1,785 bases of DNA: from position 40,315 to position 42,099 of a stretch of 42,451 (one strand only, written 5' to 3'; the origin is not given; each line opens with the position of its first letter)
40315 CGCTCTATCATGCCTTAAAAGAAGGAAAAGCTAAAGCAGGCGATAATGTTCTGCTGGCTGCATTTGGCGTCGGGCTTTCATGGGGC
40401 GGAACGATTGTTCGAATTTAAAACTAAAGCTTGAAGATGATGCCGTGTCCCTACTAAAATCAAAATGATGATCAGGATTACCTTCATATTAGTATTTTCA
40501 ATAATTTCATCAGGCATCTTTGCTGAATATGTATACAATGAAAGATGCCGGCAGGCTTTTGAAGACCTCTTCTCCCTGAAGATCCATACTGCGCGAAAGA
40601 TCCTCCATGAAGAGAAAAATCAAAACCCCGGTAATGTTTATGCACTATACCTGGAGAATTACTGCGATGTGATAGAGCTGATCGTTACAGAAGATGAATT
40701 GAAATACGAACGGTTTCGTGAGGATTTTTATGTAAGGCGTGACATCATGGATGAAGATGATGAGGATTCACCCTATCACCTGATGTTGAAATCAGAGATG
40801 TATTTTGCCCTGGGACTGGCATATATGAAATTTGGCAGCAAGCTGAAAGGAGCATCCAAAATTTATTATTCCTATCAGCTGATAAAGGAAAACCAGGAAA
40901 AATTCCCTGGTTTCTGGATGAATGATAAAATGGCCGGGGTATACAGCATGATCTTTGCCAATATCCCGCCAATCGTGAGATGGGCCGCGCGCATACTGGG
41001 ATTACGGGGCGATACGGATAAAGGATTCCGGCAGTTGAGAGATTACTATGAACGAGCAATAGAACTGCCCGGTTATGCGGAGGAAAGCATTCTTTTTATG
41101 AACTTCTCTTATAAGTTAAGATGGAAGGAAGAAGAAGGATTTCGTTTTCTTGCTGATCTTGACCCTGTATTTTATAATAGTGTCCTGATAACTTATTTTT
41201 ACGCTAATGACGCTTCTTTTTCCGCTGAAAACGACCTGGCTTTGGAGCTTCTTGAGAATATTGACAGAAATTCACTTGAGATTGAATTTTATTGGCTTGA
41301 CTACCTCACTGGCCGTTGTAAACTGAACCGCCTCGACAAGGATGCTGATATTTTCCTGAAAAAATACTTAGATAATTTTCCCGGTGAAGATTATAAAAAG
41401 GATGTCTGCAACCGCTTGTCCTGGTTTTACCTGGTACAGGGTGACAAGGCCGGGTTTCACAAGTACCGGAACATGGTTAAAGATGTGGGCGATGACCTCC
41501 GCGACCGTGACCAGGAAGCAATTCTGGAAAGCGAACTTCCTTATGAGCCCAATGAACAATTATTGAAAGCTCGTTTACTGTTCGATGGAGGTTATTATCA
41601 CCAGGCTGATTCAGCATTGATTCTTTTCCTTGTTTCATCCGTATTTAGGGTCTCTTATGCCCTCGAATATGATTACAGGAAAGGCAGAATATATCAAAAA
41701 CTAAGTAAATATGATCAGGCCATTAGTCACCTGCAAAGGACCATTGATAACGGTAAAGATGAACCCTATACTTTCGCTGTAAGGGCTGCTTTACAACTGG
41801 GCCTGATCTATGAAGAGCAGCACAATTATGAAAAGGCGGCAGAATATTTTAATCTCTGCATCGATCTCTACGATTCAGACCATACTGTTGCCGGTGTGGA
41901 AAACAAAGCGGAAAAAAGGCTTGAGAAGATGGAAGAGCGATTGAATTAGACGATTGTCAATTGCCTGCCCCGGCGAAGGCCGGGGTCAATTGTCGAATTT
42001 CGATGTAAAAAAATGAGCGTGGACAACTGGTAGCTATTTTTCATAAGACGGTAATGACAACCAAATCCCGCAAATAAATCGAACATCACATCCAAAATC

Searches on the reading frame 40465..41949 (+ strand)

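Call 59: search_protein_families(library=pfam, proteins=[window:40465-41949:+], max_evalue=0.00001)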
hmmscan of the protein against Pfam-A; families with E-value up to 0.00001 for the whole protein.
window:40465-41949:+ (494 aa): 6 families
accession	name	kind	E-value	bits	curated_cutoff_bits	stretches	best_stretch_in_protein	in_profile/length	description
PF00515.34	TPR_1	-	1.5e-09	37.7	27.8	0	443-469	5-31/34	Tetratricopeptide repeat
PF13424.12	TPR_12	-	1.2e-08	35.5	30.1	1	404-470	7-76/77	Tetratricopeptide repeat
PF13181.12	TPR_8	-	3.8e-08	33.3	25.7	0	440-469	2-31/34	Tetratricopeptide repeat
PF13432.12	TPR_16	-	5.6e-08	33.5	32.7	1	404-471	1-63/65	Tetratricopeptide repeat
PF07719.23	TPR_2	-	6.3e-08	32.6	27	0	441-470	3-32/34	Tetratricopeptide repeat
PF13174.12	TPR_6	-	8.6e-06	26.5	26.3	0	441-469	2-30/33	Tetratricopeptide repeat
